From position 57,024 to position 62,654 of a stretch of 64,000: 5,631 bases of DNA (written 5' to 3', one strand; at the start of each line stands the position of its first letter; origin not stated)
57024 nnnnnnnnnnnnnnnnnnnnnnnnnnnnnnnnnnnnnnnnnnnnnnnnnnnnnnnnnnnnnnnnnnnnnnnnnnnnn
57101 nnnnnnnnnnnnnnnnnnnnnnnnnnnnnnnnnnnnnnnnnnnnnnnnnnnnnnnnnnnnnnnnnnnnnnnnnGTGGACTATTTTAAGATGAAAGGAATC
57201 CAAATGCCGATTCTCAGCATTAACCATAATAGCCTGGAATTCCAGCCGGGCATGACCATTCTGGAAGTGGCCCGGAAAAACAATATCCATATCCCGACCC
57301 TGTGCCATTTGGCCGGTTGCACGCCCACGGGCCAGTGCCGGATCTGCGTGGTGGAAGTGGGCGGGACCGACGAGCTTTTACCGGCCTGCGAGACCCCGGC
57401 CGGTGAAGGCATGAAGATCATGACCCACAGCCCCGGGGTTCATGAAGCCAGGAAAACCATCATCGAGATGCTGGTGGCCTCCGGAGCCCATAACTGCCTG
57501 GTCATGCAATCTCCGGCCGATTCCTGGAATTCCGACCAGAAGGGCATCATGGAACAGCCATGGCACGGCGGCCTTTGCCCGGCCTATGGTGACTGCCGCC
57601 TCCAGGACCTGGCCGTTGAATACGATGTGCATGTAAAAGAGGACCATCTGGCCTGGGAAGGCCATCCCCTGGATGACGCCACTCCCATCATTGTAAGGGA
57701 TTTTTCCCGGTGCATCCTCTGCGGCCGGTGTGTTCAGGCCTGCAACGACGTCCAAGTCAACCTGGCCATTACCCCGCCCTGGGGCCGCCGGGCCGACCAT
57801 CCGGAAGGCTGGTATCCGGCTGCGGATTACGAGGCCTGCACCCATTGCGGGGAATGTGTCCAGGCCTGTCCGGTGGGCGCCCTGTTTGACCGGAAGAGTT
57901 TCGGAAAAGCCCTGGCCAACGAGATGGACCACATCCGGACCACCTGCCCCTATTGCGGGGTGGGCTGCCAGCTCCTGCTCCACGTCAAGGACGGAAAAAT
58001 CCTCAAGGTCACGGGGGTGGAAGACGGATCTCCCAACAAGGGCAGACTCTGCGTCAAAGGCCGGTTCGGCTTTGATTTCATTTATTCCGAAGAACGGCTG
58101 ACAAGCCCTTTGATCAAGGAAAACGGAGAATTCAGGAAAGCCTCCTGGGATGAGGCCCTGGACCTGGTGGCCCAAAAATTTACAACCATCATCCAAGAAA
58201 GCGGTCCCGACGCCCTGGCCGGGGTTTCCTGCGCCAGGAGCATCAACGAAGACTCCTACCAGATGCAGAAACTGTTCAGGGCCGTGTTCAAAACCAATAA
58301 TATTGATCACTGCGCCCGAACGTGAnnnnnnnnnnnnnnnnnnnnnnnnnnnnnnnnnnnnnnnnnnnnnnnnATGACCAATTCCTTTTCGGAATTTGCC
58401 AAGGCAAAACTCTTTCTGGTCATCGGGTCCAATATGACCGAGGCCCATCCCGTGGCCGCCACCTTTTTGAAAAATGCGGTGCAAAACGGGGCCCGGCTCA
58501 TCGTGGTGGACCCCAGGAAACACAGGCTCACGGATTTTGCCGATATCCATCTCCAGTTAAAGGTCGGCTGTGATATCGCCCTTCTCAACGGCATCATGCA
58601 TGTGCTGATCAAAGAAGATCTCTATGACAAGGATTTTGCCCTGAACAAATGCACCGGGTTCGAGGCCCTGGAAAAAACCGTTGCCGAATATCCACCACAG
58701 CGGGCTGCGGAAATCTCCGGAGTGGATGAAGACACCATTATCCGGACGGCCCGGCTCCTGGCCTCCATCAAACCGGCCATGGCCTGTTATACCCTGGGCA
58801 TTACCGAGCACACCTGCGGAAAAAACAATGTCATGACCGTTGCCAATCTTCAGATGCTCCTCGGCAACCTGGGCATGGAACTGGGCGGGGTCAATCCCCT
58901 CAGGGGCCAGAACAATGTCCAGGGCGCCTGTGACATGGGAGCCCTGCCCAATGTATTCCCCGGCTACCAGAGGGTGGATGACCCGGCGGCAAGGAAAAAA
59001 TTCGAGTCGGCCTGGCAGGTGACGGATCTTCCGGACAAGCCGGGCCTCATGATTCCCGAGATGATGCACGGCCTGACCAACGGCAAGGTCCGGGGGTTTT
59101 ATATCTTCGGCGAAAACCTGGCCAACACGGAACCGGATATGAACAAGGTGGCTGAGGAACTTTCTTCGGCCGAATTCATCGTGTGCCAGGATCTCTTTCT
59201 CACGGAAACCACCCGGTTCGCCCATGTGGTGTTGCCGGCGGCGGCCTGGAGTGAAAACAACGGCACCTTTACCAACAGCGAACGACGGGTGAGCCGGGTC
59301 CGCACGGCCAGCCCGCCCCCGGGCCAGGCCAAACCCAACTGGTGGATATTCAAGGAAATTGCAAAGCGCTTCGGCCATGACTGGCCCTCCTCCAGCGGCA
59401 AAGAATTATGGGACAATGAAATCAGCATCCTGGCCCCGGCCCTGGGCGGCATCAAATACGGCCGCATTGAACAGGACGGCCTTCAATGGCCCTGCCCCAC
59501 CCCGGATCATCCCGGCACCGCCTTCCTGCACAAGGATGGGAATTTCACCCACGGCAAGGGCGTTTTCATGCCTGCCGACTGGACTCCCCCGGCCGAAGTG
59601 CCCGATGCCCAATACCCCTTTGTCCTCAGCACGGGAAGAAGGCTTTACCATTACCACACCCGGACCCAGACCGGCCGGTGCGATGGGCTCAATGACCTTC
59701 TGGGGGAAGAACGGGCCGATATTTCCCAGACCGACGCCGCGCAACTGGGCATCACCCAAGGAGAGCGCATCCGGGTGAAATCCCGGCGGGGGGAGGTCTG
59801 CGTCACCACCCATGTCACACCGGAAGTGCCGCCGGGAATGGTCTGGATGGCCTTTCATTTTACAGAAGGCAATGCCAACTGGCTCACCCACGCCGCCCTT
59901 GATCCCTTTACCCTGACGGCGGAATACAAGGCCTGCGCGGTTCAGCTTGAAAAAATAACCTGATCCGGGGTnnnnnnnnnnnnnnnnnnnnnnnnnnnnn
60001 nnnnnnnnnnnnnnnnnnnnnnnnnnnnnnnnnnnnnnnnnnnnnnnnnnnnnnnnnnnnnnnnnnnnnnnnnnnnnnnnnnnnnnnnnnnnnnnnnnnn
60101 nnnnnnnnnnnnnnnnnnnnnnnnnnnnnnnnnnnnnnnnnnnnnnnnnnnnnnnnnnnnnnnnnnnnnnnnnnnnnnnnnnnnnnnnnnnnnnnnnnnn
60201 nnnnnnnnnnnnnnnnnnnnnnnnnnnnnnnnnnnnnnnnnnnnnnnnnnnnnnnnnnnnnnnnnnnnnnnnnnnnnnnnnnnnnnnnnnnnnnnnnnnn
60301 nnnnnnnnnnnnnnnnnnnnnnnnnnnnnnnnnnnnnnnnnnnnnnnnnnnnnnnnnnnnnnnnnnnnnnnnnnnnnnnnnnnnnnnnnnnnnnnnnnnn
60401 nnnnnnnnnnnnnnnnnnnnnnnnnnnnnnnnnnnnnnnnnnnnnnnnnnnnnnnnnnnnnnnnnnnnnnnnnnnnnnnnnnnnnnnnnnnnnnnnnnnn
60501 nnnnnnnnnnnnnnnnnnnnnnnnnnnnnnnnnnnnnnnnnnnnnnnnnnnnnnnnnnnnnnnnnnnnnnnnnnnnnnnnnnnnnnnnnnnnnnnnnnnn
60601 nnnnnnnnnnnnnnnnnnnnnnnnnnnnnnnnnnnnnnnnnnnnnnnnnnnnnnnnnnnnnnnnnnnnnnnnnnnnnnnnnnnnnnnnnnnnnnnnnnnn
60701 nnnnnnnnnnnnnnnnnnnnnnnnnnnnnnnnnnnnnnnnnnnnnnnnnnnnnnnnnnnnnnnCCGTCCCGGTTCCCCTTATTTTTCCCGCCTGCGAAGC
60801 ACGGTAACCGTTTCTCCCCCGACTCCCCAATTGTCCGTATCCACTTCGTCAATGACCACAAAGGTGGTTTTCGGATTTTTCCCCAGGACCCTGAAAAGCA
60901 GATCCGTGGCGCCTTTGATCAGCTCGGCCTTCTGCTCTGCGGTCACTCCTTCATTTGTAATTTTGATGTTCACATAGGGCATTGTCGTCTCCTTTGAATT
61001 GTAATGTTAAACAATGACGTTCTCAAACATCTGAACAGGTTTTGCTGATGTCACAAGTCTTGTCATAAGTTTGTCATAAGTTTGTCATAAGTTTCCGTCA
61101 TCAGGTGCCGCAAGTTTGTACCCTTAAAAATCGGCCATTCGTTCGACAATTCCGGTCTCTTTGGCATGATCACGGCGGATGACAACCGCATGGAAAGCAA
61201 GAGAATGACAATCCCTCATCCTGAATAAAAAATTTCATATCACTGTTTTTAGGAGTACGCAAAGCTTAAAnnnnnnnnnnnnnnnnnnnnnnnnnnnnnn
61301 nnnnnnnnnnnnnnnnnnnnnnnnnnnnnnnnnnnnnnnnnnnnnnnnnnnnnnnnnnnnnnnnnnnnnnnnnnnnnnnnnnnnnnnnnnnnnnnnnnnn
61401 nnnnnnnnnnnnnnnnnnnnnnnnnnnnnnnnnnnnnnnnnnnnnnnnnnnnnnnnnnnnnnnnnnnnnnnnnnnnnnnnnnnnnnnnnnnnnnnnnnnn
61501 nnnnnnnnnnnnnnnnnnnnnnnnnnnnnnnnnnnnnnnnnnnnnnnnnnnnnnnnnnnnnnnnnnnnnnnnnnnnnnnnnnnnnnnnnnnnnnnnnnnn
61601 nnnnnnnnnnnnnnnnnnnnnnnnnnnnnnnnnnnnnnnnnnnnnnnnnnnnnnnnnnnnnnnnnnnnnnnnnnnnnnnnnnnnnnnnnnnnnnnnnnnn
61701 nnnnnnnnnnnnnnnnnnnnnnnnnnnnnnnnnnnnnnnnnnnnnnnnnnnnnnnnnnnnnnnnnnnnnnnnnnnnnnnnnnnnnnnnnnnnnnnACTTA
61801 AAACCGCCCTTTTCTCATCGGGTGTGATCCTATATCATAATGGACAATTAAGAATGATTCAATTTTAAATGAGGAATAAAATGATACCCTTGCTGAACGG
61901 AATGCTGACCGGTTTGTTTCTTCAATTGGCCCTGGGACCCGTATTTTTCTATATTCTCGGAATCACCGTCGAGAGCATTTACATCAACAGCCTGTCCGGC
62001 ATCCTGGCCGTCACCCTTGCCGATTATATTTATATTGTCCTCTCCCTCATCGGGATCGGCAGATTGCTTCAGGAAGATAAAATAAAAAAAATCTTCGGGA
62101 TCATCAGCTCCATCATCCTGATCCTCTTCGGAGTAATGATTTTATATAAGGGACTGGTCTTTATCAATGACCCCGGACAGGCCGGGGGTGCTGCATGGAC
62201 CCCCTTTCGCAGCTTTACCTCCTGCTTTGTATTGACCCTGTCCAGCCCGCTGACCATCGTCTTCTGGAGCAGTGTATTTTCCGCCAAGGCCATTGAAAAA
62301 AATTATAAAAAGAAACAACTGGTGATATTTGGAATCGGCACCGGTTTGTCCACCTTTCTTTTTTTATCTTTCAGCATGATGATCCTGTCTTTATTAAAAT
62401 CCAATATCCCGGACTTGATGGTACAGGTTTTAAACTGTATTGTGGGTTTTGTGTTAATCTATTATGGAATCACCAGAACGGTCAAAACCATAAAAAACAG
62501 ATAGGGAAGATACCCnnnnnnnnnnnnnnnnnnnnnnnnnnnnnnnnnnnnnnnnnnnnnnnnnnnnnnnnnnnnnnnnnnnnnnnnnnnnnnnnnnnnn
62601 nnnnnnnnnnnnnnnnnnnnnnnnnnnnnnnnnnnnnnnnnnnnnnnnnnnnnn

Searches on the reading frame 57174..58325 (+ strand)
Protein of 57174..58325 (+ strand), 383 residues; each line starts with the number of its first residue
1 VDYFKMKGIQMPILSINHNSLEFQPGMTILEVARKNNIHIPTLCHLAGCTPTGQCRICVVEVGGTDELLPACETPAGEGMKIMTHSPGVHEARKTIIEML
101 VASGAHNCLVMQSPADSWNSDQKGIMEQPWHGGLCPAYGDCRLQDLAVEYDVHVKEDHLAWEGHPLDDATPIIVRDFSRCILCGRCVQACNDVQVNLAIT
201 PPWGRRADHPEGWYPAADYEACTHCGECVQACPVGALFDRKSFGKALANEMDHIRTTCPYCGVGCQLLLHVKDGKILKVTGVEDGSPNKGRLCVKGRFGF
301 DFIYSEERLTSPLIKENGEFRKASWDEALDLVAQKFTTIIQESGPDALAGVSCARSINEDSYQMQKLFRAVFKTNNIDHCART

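Call 6: search_protein_families(library=pfam, proteins=[window:57174-58325:+])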
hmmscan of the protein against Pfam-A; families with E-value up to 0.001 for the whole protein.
window:57174-58325:+ (383 aa): 15 families
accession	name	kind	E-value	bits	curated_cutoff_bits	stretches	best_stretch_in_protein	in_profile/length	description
PF04879.21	Molybdop_Fe4S4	-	2.3e-20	72.8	22.7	1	254-305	4-55/55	Molybdopterin oxidoreductase Fe4S4 domain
PF00384.28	Molybdopterin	-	3.1e-15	56.5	24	1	308-382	1-80/353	Molybdopterin oxidoreductase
PF13510.11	Fer2_4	-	1.3e-14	54.5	22.8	1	14-86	6-81/82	2Fe-2S iron-sulfur cluster binding domain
PF12838.12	Fer4_7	-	5.1e-11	43.3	27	2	179-236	1-52/52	4Fe-4S dicluster domain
PF00037.32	Fer4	-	5e-10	39.2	21.1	2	218-237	4-23/24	4Fe-4S binding domain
PF12797.12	Fer4_2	-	2.1e-08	34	24.5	2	213-234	1-22/22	4Fe-4S binding domain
PF13187.11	Fer4_9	-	7.3e-08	32.8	27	1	179-236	1-51/52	4Fe-4S dicluster domain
PF12837.12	Fer4_6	-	8.3e-07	29.1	25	1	215-237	2-24/24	4Fe-4S binding domain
PF13237.11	Fer4_10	-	9.5e-07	29.1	25.5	1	217-265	4-48/53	4Fe-4S dicluster domain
PF13183.11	Fer4_8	-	1.8e-06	28.8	27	1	178-235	3-67/68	4Fe-4S dicluster domain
PF00111.32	Fer2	-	2.5e-06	27.7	21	1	20-64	9-49/77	2Fe-2S iron-sulfur cluster binding domain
PF14697.11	Fer4_21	-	3.9e-06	27.3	35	1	178-235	6-55/59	4Fe-4S dicluster domain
PF10588.14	NADH-G_4Fe-4S_3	-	8.9e-05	22.4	27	1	135-153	19-37/40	NADH-ubiquinone oxidoreductase-G iron-sulfur binding region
PF12800.12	Fer4_4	-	0.00013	22.5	24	1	220-235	2-17/17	4Fe-4S binding domain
PF12798.12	Fer4_3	-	0.00067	20.8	27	1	222-236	1-15/15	4Fe-4S binding domain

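Call 7: search_protein_families(library=ncbifam, proteins=[window:57174-58325:+])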
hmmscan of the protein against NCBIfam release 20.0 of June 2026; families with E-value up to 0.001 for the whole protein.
window:57174-58325:+ (383 aa): 49 families (the best 25 are shown)
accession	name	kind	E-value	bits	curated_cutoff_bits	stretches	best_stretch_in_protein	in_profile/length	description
TIGR01973.1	NuoG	equivalog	6.5e-59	200.3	470.05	2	134-381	97-338/606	NADH-quinone oxidoreductase subunit NuoG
TIGR01591.1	Fdh-alpha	equivalog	3.8e-50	170.7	666.25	1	256-382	1-127/672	formate dehydrogenase subunit alpha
NF040763.1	FeFe_hydrog_A6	exception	5.9e-49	166.9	765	2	14-111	3-100/571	NADH-dependent [FeFe] hydrogenase, group A6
NF006305.0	PRK08493.1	equivalog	5e-47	160.5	591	3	14-99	4-87/819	NADH-quinone oxidoreductase subunit G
NF005745.0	PRK07569.1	equivalog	3.5e-46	157.5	333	2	13-111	5-103/238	bidirectional hydrogenase complex protein HoxU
NF005895.0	PRK07860.1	equivalog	2.2e-39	135.1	802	1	14-382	20-361/811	NADH-quinone oxidoreductase subunit G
NF040762.1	Hydr_FeFe_Clost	exception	2.1e-35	122.4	900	2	14-108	3-97/572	ferredoxin hydrogenase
NF047855.1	AssmNtatRedNasC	equivalog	3.7e-27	94.9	1100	1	251-382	18-151/708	assimilatory nitrate reductase catalytic subunit NasC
NF010055.0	PRK13532.1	equivalog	1.3e-26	93.1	904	1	248-382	37-178/830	nitrate reductase catalytic subunit NapA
TIGR01706.1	NAPA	equivalog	6.4e-26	90.9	930.55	1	251-382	40-178/830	periplasmic nitrate reductase subunit alpha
NF009454.0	PRK12814.1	equivalog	5.1e-23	81.3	916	1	14-109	6-101/657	putative NADPH-dependent glutamate synthase small subunit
NF012032.0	PRK15488.1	equivalog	3.9e-17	61.5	694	1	225-360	16-154/759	thiosulfate reductase PhsA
TIGR02166.1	dmsA_ynfE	subfamily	2.4e-13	49.1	777.7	1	256-348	48-148/794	DMSO/selenate family reductase complex A subunit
TIGR01553.1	formate-DH-alph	equivalog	1.7e-12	46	814.2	1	253-336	44-136/1009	formate dehydrogenase-N subunit alpha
NF041513.1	formate_DH_Act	exception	5.7e-12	44.2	1400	1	253-342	41-133/1067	formate dehydrogenase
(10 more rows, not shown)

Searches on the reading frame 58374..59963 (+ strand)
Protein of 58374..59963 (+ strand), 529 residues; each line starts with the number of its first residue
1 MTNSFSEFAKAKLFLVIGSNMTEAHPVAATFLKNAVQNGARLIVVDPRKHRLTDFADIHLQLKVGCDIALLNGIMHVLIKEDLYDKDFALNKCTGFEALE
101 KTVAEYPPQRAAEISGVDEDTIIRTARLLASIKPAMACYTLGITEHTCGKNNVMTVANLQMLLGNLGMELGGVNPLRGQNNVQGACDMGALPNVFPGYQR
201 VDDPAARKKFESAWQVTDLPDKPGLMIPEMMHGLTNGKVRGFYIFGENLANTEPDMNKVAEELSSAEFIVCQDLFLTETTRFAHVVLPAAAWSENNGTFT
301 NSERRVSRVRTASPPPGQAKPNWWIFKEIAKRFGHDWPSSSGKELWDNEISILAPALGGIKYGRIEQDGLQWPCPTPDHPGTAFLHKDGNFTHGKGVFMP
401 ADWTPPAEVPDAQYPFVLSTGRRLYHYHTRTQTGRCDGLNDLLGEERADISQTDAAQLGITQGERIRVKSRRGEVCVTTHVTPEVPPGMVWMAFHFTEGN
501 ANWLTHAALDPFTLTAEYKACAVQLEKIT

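Call 6: search_protein_families(library=pfam, proteins=[window:58374-59963:+])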
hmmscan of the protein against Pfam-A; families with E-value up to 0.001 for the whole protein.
window:58374-59963:+ (529 aa): 2 families
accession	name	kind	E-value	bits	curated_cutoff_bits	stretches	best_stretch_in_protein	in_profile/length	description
PF00384.28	Molybdopterin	-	8.8e-58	196.4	24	1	1-332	98-353/353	Molybdopterin oxidoreductase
PF01568.27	Molydop_binding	-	1.1e-28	99.9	26.8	1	416-522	1-110/110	Molydopterin dinucleotide binding domain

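Call 7: search_protein_families(library=ncbifam, proteins=[window:58374-59963:+])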
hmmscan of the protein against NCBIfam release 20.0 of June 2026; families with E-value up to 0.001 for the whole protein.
window:58374-59963:+ (529 aa): 28 families (the best 25 are shown)
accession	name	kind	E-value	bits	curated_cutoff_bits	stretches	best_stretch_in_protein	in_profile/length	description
TIGR01591.1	Fdh-alpha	equivalog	9.1e-174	579.2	666.25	1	1-524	146-671/672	formate dehydrogenase subunit alpha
NF047855.1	AssmNtatRedNasC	equivalog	1.9e-103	347.1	1100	1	1-526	171-707/708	assimilatory nitrate reductase catalytic subunit NasC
NF041323.1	Nitr_red_NasA_Halo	equivalog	1.5e-76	258.4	1000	1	5-526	147-673/673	assimilatory nitrate reductase NasA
NF010055.0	PRK13532.1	equivalog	2.4e-62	211.3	904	3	94-336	326-574/830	nitrate reductase catalytic subunit NapA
TIGR01553.1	formate-DH-alph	equivalog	8.7e-61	205.8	814.2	4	96-204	359-471/1009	formate dehydrogenase-N subunit alpha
TIGR01706.1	NAPA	equivalog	1.7e-60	205.3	930.55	3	93-336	325-574/830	periplasmic nitrate reductase subunit alpha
TIGR01701.1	Fdhalpha-like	subfamily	2.6e-55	187.9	582.15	1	4-526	192-742/744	FdhF/YdeP family oxidoreductase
NF041513.1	formate_DH_Act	exception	6e-48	163.4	1400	3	2-90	204-292/1067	formate dehydrogenase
TIGR00509.1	bisC_fam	subfamily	1.2e-41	142.8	1017.55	2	28-336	193-513/772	molybdopterin guanine dinucleotide-containing S/N-oxide reductase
TIGR02166.1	dmsA_ynfE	subfamily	1.2e-40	139.4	777.7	2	3-343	204-567/794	DMSO/selenate family reductase complex A subunit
NF012032.0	PRK15488.1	equivalog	6.9e-38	130.2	694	1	7-335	193-529/759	thiosulfate reductase PhsA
TIGR02693.1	arsenite_ox_L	equivalog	4.4e-34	117.6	359.05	3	265-333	505-573/806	arsenate reductase (azurin) large subunit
TIGR03479.1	DMSO_red_II_alp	subfamily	9.9e-34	116.5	984.75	3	94-335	386-645/913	molybdopterin-dependent oxidoreductase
NF005895.0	PRK07860.1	equivalog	4e-30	104.5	802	2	183-336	510-661/811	NADH-quinone oxidoreductase subunit G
NF041885.1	selenate_YnfE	exception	1.1e-29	102.9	1675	3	106-336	338-567/805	selenate/tellurate reductase subunit YnfE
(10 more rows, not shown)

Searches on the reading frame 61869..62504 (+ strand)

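Call 47: search_protein_families(library=pfam, proteins=[window:61869-62504:+], max_evalue=0.01)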
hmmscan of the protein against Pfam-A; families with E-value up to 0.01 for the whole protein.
window:61869-62504:+ (211 aa): 1 family
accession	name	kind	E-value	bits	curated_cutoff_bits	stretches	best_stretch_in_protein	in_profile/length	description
PF01810.24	LysE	-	2.4e-20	73.3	25.6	1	16-201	1-187/193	LysE type translocator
